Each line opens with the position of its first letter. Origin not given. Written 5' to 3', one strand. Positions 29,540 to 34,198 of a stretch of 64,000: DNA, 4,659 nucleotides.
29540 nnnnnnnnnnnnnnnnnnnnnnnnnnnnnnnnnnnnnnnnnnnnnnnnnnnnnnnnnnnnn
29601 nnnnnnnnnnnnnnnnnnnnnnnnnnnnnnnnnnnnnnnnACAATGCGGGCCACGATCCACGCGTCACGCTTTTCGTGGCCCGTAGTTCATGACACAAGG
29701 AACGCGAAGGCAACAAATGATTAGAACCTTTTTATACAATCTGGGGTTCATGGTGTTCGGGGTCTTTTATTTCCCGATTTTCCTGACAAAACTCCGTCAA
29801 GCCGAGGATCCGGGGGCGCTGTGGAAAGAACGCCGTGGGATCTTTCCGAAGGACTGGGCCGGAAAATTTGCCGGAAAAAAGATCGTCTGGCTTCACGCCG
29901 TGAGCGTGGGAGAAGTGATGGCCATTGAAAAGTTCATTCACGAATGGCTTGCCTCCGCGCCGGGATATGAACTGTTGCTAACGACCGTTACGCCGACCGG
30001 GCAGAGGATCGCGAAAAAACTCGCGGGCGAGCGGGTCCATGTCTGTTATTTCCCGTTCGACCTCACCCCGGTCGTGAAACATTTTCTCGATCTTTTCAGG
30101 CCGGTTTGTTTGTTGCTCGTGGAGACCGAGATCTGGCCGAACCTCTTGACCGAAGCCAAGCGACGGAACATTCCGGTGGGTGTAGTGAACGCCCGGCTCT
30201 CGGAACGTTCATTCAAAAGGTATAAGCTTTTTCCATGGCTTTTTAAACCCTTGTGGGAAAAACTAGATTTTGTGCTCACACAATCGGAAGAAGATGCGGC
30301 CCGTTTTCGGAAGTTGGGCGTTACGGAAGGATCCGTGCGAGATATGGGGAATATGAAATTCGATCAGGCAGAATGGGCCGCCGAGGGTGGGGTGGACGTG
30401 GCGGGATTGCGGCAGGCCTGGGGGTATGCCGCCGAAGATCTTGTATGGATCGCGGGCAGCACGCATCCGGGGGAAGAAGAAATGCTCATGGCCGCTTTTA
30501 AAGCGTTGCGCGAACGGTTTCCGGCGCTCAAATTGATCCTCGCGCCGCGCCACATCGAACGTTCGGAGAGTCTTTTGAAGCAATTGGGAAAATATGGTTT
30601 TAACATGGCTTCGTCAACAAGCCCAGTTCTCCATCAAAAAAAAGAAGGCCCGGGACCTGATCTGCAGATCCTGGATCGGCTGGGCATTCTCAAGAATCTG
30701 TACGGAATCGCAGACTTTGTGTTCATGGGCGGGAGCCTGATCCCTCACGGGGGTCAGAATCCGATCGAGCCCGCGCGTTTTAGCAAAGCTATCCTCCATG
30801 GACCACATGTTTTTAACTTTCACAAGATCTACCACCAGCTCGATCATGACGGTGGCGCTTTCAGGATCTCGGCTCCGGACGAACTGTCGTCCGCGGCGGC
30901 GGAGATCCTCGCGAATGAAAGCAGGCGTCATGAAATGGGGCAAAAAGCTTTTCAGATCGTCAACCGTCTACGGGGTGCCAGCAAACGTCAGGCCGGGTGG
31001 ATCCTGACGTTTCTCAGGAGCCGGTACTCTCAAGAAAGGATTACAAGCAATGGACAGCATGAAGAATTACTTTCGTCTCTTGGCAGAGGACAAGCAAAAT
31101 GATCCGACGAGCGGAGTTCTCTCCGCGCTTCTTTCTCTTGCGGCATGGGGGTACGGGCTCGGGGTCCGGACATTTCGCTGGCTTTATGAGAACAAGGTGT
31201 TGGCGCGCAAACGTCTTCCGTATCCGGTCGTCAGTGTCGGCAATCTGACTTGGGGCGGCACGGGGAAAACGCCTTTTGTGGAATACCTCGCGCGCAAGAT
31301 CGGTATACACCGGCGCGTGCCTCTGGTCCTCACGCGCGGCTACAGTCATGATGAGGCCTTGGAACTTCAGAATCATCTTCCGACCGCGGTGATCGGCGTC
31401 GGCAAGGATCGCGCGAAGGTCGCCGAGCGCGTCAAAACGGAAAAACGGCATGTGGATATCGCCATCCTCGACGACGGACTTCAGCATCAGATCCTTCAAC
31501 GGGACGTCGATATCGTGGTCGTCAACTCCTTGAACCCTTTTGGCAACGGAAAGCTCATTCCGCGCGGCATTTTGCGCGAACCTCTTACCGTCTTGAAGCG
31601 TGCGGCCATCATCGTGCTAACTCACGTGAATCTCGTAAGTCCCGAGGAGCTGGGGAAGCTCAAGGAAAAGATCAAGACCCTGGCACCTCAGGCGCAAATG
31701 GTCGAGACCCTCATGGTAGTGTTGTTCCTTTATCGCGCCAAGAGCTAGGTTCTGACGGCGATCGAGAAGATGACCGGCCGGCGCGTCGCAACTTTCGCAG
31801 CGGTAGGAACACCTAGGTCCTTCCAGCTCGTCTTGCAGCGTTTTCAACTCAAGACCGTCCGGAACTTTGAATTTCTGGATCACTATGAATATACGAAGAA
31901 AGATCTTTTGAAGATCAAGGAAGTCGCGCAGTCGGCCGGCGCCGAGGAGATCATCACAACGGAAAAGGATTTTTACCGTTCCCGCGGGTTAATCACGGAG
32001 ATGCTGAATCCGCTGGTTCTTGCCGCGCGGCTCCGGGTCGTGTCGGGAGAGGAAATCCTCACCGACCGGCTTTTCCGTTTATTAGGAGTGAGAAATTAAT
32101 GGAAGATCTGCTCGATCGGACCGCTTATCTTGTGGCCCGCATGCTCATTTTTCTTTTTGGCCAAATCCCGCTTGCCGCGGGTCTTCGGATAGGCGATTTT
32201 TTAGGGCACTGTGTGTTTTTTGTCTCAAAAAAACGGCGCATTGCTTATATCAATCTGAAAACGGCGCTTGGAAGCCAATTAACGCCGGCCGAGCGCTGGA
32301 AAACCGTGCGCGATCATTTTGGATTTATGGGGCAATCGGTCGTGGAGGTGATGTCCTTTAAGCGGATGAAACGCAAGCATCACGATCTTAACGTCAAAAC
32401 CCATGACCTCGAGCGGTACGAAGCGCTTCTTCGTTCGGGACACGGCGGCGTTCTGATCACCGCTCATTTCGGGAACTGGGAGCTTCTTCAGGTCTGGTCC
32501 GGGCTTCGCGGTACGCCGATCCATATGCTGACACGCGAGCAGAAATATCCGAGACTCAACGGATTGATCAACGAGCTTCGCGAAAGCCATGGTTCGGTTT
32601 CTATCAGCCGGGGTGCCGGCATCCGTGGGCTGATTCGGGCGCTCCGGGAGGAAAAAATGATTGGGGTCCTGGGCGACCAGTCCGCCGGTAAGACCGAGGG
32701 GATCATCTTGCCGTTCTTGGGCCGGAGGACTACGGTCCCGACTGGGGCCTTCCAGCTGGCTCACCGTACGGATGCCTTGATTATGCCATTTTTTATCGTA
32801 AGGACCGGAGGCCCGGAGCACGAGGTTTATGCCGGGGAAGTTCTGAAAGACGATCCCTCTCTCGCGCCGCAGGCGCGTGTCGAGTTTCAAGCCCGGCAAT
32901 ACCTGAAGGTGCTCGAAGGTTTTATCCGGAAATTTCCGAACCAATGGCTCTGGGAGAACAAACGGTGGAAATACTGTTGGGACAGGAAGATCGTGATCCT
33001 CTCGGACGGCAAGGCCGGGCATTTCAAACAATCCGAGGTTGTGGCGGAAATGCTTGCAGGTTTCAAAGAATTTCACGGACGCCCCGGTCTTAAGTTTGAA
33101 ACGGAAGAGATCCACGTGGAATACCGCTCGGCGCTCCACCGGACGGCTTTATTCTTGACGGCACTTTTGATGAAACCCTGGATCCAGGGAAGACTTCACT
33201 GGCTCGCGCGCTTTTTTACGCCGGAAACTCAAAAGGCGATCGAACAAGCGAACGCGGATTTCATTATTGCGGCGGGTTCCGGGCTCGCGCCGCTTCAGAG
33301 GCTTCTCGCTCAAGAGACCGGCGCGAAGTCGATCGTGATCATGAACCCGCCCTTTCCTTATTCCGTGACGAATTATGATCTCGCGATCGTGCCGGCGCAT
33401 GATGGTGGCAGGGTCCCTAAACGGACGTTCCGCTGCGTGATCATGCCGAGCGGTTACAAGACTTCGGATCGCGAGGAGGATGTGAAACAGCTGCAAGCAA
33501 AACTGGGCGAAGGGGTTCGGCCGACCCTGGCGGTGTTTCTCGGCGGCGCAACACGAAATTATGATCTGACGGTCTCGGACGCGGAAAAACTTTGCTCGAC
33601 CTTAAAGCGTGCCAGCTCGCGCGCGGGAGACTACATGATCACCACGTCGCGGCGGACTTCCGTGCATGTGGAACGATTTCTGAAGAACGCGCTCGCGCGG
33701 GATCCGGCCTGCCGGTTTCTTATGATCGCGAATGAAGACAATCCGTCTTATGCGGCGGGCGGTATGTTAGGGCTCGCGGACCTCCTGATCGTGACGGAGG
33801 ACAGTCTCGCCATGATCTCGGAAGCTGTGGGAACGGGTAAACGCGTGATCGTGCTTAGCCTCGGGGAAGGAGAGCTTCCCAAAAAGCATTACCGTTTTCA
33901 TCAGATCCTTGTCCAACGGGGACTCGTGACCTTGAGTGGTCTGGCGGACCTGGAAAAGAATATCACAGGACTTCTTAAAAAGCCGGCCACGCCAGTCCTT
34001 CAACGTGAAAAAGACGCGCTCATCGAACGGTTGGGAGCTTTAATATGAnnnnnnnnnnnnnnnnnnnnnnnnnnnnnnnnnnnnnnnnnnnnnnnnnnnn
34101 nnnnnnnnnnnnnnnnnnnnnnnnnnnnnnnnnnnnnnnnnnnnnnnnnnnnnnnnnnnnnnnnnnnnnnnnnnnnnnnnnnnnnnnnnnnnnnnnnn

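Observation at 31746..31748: Essential lipid-A kinase gene lpxK is split by a single in-frame amber codon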

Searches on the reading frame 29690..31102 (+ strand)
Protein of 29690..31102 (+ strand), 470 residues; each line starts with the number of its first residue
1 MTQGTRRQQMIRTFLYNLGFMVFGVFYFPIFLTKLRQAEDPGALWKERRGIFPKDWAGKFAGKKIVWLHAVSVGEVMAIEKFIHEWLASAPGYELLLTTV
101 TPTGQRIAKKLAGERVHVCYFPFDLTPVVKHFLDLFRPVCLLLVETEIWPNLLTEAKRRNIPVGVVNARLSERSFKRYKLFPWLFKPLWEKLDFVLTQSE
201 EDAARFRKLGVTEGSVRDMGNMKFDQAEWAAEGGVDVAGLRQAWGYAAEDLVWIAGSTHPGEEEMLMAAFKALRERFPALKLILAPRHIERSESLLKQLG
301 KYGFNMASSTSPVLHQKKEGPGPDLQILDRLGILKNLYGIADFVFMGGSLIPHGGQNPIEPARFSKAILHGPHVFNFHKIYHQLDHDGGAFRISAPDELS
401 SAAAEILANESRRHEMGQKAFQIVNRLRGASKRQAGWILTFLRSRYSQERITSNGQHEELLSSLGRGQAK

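Call 7: search_protein_families(library=pfam, proteins=[window:29690-31099:+], max_evalue=0.01)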
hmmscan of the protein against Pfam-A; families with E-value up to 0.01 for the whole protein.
window:29690-31099:+ (470 aa): 1 family
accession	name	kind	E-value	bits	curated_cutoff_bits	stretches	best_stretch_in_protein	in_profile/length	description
PF04413.22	Glycos_transf_N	-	1.1e-64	217.8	23.9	1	45-226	3-179/179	3-Deoxy-D-manno-octulosonic-acid transferase (kdotransferase)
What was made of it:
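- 29690..31102 (+): waaA (Kdo transferase), intact. It overlaps the lpxK start by 53 nt. Pfam PF04413, E 1e-64 (call 7).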

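Call 21: find_encoding_contigs(protein=window:29690-31102:+, flank=4000, max_places=8)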
Protein window:29690-31102:+ (470 aa): no gene with exactly this product is on record in the collection.

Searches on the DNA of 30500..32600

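Call 60: search_rna_families(source=window, start=30500, end=32600, threshold=evalue, max_evalue=1)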
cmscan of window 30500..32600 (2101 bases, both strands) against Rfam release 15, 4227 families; matches with E-value up to 1: 0.
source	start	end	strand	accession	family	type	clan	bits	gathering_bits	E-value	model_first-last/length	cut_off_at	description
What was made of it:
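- On Programmed readthrough: There is no Rfam match (call 60).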

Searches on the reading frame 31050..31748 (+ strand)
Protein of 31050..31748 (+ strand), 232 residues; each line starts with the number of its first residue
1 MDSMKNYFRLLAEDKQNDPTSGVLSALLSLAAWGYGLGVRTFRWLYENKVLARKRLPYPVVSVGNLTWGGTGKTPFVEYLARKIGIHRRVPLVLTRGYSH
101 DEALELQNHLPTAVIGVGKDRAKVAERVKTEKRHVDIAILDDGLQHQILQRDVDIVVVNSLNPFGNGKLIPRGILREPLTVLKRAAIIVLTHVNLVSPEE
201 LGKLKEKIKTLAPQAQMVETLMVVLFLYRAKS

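Call 7: search_protein_families(library=pfam, proteins=[window:31050-31745:+], max_evalue=0.01)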
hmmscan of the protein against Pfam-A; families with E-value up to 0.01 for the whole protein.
window:31050-31745:+ (232 aa): 1 family
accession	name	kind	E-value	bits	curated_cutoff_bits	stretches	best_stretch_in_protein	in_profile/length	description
PF02606.20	LpxK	-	1.5e-44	152.9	27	2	101-212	97-206/328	Tetraacyldisaccharide-1-P 4'-kinase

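Call 8: find_encoding_contigs(protein=window:31050-31748:+, flank=3000, max_places=10)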
Protein window:31050-31748:+ (232 aa): no gene with exactly this product is on record in the collection.

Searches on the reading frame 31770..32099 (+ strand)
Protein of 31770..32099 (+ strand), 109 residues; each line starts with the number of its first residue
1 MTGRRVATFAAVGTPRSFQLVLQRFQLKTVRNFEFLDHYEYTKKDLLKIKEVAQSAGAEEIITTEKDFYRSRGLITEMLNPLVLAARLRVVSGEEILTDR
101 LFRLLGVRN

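Call 7: search_protein_families(library=pfam, proteins=[window:31770-32096:+], max_evalue=0.01)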
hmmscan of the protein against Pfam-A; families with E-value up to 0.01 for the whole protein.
window:31770-32096:+ (109 aa): 1 family
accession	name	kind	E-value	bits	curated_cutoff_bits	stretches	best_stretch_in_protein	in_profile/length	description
PF02606.20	LpxK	-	1.5e-13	51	27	1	2-99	226-321/328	Tetraacyldisaccharide-1-P 4'-kinase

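Call 22: find_encoding_contigs(protein=window:31770-32099:+, flank=4000, max_places=8)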
Protein window:31770-32099:+ (109 aa): no gene with exactly this product is on record in the collection.

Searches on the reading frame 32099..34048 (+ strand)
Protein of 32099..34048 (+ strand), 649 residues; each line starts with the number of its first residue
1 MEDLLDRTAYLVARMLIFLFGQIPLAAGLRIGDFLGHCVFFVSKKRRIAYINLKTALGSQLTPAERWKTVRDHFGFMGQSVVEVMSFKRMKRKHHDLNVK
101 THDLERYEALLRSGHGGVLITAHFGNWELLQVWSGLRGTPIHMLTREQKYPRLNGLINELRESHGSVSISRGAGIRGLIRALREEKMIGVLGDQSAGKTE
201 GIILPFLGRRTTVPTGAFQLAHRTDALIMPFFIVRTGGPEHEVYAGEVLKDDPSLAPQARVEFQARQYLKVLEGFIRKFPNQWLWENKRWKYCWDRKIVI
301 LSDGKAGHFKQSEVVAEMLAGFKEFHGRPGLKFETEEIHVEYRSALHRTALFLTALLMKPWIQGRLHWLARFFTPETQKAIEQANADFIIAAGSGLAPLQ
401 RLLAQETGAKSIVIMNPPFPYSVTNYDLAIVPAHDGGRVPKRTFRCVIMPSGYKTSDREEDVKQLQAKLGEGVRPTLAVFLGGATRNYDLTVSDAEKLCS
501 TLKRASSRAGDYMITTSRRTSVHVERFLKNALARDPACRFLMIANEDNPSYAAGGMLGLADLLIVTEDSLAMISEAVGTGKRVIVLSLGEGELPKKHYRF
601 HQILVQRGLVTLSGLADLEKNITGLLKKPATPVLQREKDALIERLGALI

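Call 7: search_protein_families(library=pfam, proteins=[window:32099-34045:+], max_evalue=0.01)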
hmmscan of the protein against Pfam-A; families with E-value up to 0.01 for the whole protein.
window:32099-34045:+ (649 aa): 2 families
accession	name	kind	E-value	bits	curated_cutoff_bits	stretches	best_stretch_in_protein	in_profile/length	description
PF06258.17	Mito_fiss_Elm1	-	1.7e-45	155.9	27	1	306-611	1-276/304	Mitochondrial fission ELM1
PF03279.18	Lip_A_acyltrans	-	1.3e-43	149.8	22.3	1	15-291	21-294/295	Bacterial lipid A biosynthesis acyltransferase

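Call 20: find_encoding_contigs(protein=window:32099-34048:+, flank=4000, max_places=8)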
Protein window:32099-34048:+ (649 aa): no gene with exactly this product is on record in the collection.
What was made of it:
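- Tried and rejected: Exact look-ups of both lpxK pieces and of both neighbouring proteins found nothing on record (calls 8, 20-22).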
